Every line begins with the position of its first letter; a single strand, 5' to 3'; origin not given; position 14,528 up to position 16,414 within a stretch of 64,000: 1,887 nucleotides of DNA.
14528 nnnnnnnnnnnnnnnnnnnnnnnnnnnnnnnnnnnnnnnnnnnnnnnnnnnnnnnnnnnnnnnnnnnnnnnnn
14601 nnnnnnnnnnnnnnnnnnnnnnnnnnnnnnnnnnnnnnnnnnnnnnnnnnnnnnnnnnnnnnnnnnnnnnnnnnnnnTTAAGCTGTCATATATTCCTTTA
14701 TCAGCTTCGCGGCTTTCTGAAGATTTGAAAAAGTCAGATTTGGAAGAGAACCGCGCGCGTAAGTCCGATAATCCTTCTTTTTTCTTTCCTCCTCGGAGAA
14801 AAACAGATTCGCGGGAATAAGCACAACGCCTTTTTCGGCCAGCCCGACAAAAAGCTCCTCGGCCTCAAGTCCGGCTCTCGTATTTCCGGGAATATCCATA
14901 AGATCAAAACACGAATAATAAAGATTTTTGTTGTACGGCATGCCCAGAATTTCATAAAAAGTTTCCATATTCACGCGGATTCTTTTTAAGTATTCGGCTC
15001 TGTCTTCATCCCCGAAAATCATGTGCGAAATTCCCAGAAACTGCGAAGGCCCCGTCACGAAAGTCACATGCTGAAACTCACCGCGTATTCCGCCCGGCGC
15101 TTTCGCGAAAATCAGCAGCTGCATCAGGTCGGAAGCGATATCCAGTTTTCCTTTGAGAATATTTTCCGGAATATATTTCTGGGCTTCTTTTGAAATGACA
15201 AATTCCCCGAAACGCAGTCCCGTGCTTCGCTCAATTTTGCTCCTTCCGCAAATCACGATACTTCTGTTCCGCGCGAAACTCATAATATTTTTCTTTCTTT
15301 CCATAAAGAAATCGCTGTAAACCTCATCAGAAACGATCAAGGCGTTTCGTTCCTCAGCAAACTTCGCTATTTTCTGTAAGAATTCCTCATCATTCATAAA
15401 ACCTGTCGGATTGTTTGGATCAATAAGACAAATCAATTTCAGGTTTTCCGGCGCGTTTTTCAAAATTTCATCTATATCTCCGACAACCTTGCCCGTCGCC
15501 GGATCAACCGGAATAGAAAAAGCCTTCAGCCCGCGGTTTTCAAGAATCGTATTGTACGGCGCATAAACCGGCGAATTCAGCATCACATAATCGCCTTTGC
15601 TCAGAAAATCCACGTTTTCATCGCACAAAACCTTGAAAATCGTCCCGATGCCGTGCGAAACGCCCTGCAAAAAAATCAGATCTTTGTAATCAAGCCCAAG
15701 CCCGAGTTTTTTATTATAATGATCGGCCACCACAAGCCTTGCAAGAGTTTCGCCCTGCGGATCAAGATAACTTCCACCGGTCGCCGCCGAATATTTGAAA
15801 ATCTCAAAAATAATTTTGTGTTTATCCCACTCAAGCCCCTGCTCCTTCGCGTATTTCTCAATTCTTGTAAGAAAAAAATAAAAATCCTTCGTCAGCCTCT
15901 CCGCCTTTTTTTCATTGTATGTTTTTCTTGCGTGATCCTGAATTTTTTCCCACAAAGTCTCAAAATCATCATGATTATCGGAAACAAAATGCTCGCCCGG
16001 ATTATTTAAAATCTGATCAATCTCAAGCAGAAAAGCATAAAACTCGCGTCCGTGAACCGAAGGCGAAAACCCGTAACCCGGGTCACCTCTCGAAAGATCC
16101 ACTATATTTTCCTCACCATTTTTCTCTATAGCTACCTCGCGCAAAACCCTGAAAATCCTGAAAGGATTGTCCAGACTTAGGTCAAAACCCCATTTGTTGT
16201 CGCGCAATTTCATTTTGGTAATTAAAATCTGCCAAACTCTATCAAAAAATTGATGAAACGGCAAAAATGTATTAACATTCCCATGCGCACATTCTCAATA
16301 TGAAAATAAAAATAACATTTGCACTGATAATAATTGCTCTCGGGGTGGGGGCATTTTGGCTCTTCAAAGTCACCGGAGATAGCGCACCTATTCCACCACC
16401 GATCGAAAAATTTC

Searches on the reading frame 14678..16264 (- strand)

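Call 10: search_protein_families(library=pfam, proteins=[window:14678-16264:-])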
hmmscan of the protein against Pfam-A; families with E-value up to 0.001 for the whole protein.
window:14678-16264:- (528 aa): 1 family
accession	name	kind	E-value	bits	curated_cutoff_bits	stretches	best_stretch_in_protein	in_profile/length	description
PF00155.27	Aminotran_1_2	-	5.1e-24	85.6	19.7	1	164-361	36-237/361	Aminotransferase class I and II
